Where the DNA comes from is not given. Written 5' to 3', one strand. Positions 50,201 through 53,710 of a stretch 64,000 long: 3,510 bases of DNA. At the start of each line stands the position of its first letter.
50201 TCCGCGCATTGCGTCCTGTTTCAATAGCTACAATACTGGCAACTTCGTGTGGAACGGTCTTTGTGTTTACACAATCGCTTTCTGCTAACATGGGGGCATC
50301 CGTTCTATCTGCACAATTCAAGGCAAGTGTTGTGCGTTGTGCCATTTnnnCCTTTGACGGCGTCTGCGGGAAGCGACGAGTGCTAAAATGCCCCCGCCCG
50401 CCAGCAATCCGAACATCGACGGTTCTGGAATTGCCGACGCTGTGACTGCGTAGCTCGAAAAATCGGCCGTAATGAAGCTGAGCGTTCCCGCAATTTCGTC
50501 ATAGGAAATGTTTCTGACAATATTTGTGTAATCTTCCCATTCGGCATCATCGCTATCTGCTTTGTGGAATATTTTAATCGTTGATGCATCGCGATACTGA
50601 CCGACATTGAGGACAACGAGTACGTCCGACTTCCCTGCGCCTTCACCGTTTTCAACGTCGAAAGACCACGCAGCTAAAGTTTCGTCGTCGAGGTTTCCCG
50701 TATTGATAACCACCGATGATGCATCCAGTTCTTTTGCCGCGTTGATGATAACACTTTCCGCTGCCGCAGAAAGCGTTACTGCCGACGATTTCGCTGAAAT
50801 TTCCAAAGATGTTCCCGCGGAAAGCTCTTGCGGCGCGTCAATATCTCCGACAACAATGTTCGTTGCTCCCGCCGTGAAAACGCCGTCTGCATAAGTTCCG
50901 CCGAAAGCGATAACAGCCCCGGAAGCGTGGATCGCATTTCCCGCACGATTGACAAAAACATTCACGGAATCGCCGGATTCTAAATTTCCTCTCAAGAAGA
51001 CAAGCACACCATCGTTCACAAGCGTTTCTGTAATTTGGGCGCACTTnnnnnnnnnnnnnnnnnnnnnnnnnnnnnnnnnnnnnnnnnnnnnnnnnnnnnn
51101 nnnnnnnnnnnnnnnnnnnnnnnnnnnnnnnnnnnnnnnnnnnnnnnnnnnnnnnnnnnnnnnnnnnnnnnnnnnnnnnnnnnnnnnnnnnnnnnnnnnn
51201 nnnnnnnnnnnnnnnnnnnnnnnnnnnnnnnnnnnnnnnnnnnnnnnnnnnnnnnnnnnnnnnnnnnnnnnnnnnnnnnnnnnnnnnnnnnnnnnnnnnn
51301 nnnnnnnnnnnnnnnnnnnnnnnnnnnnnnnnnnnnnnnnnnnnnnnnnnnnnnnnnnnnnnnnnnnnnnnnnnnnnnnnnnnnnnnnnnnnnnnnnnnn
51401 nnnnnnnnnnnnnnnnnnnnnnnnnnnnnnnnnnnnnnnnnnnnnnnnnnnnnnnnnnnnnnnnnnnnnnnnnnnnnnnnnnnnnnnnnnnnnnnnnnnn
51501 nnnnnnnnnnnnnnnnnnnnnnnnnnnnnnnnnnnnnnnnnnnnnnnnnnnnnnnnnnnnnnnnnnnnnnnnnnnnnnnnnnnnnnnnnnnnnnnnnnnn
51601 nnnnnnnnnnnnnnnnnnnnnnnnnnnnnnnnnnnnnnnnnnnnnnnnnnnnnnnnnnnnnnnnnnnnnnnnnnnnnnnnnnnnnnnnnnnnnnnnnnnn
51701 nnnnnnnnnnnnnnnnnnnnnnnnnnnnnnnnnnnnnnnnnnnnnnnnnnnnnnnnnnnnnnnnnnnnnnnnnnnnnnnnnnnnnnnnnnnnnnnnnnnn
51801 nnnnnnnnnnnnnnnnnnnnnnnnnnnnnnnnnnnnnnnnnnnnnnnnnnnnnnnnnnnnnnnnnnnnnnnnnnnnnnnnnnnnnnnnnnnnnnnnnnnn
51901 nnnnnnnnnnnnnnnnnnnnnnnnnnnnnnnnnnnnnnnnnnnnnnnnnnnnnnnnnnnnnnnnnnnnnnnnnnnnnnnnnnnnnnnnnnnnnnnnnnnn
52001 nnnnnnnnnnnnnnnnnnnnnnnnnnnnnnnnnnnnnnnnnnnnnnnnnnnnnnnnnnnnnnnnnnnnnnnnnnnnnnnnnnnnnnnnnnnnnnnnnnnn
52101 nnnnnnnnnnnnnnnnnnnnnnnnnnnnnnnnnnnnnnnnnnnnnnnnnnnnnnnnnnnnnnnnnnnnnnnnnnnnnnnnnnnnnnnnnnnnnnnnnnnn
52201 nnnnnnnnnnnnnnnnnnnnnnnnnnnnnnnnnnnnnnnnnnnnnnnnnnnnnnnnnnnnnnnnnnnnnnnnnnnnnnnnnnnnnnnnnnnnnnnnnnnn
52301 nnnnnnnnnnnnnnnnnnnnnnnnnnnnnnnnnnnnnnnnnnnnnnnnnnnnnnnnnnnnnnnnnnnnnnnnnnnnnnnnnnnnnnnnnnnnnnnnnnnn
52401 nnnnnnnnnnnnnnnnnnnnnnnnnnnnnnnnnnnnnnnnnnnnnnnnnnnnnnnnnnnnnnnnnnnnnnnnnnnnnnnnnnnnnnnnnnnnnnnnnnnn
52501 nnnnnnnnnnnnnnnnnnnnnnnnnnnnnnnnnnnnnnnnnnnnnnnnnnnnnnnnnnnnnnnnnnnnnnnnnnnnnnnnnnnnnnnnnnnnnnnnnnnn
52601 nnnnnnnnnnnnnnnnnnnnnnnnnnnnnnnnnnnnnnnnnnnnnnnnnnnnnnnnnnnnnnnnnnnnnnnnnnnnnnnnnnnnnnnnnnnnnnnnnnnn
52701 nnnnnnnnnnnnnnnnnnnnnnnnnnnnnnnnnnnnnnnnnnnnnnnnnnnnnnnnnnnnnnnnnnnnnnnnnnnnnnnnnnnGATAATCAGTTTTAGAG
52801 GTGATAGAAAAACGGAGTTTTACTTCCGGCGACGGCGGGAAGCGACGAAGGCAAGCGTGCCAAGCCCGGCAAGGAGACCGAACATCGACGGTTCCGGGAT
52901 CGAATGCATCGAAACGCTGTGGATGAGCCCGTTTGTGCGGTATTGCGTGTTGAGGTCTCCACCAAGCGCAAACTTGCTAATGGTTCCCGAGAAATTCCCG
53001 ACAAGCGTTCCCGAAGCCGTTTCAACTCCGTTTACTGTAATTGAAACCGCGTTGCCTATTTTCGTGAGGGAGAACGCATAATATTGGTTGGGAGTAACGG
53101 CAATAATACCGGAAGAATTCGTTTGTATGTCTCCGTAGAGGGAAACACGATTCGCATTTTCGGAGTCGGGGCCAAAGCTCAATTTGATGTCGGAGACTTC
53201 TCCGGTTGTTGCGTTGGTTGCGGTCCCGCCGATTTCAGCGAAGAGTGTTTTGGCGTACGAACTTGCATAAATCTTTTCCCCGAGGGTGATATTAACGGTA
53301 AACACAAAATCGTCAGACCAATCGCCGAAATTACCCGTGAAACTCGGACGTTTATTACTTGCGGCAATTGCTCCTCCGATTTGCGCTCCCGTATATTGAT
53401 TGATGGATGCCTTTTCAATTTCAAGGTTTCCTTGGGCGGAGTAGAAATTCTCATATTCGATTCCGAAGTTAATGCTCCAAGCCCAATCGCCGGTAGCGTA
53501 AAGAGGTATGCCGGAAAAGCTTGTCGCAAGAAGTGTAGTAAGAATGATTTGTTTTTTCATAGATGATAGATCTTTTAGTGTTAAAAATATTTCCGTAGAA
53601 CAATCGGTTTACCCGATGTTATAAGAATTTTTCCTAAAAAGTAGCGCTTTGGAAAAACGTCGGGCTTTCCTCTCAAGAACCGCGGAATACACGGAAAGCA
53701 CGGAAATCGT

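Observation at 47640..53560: AT-richer five-gene minus-strand island lacking the genome's signature 8-mer; PEP-CTERM adhesins appear to be co-transcribed with the rSAM locus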

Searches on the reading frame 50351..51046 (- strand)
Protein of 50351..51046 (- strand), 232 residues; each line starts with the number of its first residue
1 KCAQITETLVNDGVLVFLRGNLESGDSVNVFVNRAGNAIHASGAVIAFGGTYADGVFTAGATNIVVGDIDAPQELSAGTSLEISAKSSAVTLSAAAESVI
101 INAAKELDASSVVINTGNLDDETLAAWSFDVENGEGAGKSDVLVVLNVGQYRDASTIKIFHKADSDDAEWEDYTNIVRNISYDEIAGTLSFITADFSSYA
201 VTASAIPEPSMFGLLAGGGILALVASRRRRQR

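Call 58: find_homologous_proteins(query=window:50351-51046:-, max_evalue=0.00001)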
Query window:50351-51046:- (232 aa): 6 proteins with E <= 0.00001 among 8000 candidates.
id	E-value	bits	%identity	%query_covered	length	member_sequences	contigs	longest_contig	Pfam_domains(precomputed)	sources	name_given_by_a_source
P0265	5.8e-37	145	41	97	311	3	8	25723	-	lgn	-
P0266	2.3e-32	130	45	81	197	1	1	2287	PF07589.17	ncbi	ncbi:MAG: PEP-CTERM sorting domain-containing protein, partial [Candidatus Spyradosoma sp.]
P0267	4.6e-32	129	38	93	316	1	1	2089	-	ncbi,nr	ncbi:MAG: PEP-CTERM sorting domain-containing protein, partial [Opitutales bacterium]|nr:PEP-CTERM s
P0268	7.8e-29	119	47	60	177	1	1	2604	-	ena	-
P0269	1.6e-27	115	46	60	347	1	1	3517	-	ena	-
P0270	7.3e-12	63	31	96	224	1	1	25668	-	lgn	-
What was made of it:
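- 50348..51046 (-): Pmp811 C-terminal anchor module (residues 580-811) including the PEP-CTERM tail (50348-50431). Spyradosoma PEP-CTERM proteins (call 58).
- Closest known: PEP-CTERM/exosortase substrates and Chlamydia-type Pmp-repeat proteins. Different: The anchor module is specific to this Opitutales lineage (call 58).
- Pmp811's C-terminal module is lineage-specific (call 58).
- Tried and rejected: Only the search with the C-terminal module alone was informative (call 58).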

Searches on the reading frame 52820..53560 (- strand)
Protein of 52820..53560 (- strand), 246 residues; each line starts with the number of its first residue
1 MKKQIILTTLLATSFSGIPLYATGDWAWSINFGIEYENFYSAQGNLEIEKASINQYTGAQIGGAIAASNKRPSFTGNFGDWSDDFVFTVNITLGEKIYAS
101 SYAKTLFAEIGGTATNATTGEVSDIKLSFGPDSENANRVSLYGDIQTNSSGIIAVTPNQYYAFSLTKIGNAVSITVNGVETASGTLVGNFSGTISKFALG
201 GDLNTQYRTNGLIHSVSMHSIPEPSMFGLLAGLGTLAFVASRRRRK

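Call 4: search_protein_families(library=pfam, proteins=[window:52820-53560:-], max_evalue=0.01)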
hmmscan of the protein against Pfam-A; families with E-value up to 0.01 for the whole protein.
window:52820-53560:- (246 aa): 2 families
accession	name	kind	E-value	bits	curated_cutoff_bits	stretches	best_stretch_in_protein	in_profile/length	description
PF13385.13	Laminin_G_3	-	1.5e-06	28.9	27.6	1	120-220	44-142/151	Concanavalin A-like lectin/glucanases superfamily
PF07589.16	PEP-CTERM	-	4.7e-05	23.7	20.7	1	220-244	1-24/24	PEP-CTERM motif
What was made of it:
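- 52820..53560 (-): LamG-like PEP-CTERM protein (246 aa): a conserved core gene, not part of the island. Pfam Laminin_G_3 and PEP-CTERM above cut-off (call 4).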

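Call 5: search_protein_families(library=ncbifam, proteins=[window:52820-53560:-], max_evalue=0.01)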
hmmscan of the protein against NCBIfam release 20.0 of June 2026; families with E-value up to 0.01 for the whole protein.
window:52820-53560:- (246 aa): 6 families
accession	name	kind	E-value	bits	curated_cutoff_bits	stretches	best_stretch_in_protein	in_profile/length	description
NF038125.1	PEP_CTERM_THxN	subfamily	0.00077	19.1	85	1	176-245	181-246/246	THxN family PEP-CTERM protein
NF038129.1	PEP_NF038129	equivalog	0.0008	19.3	65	0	183-245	130-194/194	NF038129 family PEP-CTERM protein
NF038124.1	PEP_CTERM_TLD_A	exception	0.00083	19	100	1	211-244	201-235/235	PEP_CTERM-anchored TLD domain-containing protein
NF038126.1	PEP_CTERM_FxDxF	subfamily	0.0013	19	50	0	154-243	97-165/165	FxDxF family PEP-CTERM protein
TIGR02595.1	PEP_CTERM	domain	0.0038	18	16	1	221-246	1-24/24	PEP-CTERM sorting domain-containing protein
TIGR03901.2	MYXO-CTERM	domain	0.0098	16.3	20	0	227-245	15-33/34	MYXO-CTERM sorting domain-containing protein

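Call 37: list_cluster_members(proteins=[P0121, P0001, P0021, window:52820-53560:-, window:48907-49050:-])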
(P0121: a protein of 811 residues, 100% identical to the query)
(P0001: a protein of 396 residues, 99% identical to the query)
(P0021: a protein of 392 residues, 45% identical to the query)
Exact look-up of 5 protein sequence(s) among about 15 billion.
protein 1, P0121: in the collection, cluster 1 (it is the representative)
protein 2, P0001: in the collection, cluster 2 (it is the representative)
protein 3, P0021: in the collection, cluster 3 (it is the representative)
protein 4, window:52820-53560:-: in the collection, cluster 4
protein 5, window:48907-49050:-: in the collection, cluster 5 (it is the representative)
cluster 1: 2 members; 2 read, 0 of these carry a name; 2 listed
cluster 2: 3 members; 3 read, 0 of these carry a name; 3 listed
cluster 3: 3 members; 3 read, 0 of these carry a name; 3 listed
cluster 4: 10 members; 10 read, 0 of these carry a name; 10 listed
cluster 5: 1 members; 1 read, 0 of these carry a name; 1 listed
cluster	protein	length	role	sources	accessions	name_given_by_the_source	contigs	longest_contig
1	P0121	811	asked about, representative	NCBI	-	-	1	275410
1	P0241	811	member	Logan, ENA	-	-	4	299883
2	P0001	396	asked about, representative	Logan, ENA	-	-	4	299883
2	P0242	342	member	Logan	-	-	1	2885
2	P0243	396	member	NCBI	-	-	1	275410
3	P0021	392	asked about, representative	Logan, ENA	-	-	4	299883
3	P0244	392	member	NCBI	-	-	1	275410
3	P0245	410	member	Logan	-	-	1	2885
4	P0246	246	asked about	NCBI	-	-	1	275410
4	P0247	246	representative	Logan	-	-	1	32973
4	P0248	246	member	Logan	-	-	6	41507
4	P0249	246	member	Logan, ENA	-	-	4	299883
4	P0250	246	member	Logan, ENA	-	-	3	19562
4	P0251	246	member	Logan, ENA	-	-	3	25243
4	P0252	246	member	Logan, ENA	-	-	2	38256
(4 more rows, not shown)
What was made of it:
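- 52820..53560 (-): Its 90% cluster has 10 variants on many contigs (call 37).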
